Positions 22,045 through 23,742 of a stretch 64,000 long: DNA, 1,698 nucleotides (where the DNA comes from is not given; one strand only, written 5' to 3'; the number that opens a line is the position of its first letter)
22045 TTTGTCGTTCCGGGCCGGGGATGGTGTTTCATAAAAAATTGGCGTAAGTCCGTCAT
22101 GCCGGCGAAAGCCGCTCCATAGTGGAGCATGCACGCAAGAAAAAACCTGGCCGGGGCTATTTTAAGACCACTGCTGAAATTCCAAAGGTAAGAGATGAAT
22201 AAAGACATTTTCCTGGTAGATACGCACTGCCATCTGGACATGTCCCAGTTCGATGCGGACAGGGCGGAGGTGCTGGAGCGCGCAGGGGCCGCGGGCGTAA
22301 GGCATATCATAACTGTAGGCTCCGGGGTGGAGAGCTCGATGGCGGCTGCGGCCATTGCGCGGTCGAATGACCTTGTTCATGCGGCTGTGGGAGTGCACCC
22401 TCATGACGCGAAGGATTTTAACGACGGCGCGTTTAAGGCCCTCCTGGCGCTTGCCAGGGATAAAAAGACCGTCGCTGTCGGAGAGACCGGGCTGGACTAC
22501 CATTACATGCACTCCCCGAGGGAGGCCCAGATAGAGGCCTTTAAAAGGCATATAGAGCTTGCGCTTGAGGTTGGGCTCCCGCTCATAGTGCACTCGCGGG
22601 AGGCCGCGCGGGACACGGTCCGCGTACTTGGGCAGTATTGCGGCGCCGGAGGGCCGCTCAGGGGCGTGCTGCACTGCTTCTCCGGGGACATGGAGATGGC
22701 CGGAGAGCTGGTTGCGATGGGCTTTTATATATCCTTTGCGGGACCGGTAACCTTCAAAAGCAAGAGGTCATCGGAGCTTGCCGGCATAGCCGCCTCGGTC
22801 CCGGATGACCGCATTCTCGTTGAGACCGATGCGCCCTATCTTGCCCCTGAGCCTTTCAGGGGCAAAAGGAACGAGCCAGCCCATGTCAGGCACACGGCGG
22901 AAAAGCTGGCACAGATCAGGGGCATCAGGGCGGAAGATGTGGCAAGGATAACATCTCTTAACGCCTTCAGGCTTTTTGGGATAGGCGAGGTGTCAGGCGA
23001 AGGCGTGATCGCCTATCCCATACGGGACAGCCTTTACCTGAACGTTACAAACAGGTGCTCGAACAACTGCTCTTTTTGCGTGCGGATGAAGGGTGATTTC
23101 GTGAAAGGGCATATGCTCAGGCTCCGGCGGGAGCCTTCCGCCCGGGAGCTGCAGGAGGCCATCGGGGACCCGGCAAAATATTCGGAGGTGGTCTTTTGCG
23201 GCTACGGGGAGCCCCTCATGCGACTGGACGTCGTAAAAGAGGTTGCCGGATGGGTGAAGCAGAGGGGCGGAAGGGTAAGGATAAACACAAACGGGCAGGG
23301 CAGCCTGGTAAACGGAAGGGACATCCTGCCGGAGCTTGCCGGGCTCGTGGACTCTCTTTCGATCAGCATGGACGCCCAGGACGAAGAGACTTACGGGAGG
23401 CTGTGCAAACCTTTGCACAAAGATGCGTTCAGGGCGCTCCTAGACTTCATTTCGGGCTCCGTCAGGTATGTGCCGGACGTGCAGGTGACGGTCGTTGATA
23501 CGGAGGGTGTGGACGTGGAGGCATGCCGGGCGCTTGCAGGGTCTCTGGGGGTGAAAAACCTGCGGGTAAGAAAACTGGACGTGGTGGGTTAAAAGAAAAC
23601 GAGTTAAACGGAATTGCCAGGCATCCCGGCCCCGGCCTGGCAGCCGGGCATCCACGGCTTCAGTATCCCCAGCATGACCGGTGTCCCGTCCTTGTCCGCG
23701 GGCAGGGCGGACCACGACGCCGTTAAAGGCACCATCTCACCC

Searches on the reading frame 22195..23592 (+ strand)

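Call 61: search_protein_families(library=pfam, proteins=[window:22195-23592:+], max_evalue=0.001)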
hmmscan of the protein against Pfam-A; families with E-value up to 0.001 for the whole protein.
window:22195-23592:+ (465 aa): 2 families
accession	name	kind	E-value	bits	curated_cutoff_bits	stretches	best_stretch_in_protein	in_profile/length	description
PF01026.27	TatD_DNase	-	2.1e-85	286.6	27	1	8-262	1-253/253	TatD related DNase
PF04055.27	Radical_SAM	-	2.7e-15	57.4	29.5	1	283-413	2-127/166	Radical SAM superfamily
